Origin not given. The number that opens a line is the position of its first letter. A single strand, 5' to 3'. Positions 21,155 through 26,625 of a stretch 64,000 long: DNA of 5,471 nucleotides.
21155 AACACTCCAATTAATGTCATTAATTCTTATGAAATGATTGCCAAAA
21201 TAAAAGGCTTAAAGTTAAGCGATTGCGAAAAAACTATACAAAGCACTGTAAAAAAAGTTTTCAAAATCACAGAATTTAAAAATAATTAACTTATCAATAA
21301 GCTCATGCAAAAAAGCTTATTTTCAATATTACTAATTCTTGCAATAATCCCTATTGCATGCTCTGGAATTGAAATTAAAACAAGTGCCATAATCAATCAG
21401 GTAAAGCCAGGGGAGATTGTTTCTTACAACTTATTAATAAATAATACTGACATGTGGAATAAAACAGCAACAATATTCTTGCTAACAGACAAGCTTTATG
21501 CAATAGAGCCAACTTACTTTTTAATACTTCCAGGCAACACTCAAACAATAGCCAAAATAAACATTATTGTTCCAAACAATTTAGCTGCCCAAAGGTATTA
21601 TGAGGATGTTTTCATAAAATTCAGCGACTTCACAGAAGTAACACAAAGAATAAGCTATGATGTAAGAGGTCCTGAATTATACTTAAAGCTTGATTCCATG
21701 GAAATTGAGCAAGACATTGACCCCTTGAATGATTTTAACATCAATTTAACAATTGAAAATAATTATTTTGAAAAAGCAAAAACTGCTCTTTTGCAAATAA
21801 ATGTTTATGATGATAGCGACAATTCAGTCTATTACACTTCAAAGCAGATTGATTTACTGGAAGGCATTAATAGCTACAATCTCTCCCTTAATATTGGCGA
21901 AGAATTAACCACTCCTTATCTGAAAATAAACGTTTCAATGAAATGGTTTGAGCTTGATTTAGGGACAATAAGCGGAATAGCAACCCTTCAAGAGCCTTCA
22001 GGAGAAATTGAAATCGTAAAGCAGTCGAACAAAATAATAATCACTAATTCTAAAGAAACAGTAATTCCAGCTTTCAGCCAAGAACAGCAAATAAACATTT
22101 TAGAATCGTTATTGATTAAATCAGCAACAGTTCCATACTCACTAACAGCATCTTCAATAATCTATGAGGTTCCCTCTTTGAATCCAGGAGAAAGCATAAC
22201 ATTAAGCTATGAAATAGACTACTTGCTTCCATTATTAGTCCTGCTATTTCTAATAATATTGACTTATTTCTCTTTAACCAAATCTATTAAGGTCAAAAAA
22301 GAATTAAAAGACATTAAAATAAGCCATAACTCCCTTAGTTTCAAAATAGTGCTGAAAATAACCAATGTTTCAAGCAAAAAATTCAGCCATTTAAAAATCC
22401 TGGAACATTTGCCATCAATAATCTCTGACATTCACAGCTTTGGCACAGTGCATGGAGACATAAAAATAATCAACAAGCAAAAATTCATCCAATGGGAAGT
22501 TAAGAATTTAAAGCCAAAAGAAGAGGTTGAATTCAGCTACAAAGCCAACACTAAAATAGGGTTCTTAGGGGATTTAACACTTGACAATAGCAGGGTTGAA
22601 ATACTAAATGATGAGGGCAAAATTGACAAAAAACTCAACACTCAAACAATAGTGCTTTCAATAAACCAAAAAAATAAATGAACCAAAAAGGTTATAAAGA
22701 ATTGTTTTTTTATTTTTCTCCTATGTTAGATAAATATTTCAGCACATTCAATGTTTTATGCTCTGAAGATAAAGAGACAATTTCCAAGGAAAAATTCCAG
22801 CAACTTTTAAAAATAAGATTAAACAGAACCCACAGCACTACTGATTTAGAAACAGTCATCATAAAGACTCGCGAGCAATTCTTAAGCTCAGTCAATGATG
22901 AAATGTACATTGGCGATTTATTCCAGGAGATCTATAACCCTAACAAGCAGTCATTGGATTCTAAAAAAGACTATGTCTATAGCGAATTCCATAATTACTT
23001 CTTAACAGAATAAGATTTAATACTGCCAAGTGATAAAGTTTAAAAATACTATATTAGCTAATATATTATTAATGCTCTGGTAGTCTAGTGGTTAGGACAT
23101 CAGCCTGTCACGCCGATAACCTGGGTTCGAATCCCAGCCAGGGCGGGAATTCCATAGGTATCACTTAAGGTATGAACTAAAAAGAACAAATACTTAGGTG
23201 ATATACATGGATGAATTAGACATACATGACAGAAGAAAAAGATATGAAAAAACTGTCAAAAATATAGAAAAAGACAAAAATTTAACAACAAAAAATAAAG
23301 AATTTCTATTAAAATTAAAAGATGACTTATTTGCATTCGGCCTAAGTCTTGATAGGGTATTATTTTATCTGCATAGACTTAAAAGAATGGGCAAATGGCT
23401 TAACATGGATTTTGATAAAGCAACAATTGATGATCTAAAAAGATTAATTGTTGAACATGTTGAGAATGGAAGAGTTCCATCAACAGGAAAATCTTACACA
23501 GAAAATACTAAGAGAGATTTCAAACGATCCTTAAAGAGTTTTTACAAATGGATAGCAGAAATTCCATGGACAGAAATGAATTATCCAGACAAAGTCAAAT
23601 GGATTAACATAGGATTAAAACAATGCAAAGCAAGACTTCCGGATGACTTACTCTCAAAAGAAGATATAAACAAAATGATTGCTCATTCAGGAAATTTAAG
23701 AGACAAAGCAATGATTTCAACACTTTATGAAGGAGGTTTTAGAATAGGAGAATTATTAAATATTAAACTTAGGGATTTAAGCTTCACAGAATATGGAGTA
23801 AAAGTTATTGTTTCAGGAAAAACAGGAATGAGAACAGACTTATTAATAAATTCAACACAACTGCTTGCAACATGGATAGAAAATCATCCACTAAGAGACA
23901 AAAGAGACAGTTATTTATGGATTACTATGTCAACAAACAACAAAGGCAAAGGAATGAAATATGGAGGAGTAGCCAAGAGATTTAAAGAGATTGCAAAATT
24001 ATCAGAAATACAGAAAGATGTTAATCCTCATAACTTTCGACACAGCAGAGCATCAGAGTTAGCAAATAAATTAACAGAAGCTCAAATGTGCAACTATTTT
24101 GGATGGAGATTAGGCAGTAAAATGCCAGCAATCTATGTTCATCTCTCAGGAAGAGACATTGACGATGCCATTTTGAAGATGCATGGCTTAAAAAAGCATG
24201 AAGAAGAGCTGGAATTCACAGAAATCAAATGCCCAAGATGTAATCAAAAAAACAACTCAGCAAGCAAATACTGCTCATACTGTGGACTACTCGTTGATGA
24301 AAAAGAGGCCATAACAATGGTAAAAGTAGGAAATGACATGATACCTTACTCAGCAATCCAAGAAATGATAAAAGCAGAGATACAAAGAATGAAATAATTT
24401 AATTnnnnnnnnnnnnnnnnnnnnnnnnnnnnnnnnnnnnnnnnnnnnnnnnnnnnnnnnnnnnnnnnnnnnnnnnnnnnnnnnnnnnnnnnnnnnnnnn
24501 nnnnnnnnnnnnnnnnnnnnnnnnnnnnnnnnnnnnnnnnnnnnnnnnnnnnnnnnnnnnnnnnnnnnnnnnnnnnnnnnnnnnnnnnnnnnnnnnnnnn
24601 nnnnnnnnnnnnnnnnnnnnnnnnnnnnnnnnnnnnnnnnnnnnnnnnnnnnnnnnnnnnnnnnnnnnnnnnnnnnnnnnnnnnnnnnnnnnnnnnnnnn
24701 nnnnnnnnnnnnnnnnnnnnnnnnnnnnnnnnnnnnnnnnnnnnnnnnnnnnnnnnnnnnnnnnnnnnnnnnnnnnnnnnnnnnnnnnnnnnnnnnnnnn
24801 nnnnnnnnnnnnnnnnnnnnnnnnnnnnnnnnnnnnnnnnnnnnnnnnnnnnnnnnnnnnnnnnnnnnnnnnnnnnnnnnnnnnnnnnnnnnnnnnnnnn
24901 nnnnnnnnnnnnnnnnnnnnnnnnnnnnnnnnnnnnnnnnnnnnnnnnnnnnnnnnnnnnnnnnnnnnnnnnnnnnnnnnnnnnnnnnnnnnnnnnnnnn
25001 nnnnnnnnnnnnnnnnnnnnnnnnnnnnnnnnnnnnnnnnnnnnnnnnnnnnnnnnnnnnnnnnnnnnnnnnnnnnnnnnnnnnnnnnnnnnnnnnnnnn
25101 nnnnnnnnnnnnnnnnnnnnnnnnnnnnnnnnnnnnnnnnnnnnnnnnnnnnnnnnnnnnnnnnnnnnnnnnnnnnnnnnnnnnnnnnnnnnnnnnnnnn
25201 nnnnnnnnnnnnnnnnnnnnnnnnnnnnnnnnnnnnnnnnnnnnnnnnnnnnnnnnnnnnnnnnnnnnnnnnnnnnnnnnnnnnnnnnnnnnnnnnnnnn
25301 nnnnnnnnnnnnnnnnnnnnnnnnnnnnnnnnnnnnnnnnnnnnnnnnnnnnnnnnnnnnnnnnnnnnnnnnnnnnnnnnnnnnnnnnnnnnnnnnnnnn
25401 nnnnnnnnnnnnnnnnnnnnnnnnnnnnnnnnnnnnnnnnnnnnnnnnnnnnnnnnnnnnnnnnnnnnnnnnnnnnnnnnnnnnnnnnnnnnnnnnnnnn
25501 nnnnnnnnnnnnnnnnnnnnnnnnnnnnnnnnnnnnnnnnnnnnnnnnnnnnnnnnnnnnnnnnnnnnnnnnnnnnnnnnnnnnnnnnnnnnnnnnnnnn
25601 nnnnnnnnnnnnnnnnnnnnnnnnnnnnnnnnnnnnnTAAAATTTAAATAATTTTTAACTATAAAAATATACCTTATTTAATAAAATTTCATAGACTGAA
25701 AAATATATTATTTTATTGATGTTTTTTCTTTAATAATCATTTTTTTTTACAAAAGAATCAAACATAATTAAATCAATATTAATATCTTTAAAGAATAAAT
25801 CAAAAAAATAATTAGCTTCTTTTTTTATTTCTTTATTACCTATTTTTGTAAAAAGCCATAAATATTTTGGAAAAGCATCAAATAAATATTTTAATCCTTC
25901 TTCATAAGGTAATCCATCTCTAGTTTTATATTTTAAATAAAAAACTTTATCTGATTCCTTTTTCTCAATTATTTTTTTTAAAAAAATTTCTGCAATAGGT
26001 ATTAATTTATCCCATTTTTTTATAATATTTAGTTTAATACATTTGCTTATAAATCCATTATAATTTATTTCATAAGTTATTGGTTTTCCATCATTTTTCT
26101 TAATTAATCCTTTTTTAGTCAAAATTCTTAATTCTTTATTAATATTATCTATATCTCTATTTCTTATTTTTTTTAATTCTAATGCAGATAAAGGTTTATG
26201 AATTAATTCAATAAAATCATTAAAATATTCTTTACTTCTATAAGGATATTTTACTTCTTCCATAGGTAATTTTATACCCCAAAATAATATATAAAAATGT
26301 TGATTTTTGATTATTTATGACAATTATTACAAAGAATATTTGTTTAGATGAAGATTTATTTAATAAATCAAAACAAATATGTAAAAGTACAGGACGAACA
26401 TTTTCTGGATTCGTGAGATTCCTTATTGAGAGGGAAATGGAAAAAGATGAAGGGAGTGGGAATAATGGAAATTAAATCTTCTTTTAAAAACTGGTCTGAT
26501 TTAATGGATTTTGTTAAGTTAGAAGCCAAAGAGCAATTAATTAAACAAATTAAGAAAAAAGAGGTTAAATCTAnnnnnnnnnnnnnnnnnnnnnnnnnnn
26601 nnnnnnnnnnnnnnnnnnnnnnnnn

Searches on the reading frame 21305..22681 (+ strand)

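Call 70: search_protein_families(library=pfam, proteins=[window:21305-22681:+], max_evalue=0.001)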
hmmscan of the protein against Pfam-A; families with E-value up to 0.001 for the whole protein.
window:21305-22681:+ (458 aa): 1 family
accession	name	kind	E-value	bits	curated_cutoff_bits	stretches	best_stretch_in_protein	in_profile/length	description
PF00928.26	Adap_comp_sub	-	0.00084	19.2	31.6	0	337-412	118-194/259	Adaptor complexes medium subunit family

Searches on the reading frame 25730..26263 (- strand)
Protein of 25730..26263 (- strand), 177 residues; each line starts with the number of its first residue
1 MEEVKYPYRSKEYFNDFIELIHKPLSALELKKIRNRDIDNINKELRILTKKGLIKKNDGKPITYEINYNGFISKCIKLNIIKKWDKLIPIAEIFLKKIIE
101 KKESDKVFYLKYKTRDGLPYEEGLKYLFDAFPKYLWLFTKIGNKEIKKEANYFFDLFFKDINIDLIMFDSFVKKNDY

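Call 3: search_protein_families(library=pfam, proteins=[window:25730-26263:-], max_evalue=1)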
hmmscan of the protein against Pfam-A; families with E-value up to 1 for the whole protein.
window:25730-26263:- (177 aa): 4 families
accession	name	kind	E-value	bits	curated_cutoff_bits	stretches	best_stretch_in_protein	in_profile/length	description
PF01978.25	TrmB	-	0.00034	20.8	25.6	1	20-65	18-63/68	Sugar-specific transcriptional regulator TrmB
PF25212.1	HVO_A0114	-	0.056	13.7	27.6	1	22-59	34-71/84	HVO_A0114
PF04079.22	SMC_ScpB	-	0.13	12.3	27.4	1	21-66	94-141/160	Segregation and condensation complex subunit ScpB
PF20024.5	DUF6432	-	0.17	12.6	29.6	1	25-59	29-63/97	Family of unknown function (DUF6432)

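Call 4: search_protein_families(library=padloc, proteins=[window:25730-26263:-], max_evalue=1)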
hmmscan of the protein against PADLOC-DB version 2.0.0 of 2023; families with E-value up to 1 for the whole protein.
window:25730-26263:- (177 aa): 0 families

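Call 5: search_protein_families(library=ncbifam, proteins=[window:25730-26263:-], max_evalue=1)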
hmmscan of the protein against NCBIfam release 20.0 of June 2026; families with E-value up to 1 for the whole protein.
window:25730-26263:- (177 aa): 3 families
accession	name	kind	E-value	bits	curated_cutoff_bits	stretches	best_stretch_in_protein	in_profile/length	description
TIGR01714.1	phage_rep_org_N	hypoth_equivalog_domain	0.011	16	49.8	1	26-63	53-90/119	phage replisome organizer, putative, N-terminal region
NF033788.1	HTH_metalloreg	subfamily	0.041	13.7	55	1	20-69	20-71/77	metalloregulator ArsR/SmtB family transcription factor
NF009299.0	PRK12656.1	equivalog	0.089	12.3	214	1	71-113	3-45/222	fructose-6-phosphate aldolase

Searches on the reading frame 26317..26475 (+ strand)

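Call 70: search_protein_families(library=pfam, proteins=[window:26317-26475:+], max_evalue=0.001)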
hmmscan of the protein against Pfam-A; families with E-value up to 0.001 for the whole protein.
window:26317-26475:+ (52 aa): 1 family
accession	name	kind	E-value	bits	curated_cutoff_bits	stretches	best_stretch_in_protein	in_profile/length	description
PF07878.17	RHH_5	-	7.6e-06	26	26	1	7-43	5-41/43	CopG-like RHH_1 or ribbon-helix-helix domain, RHH_5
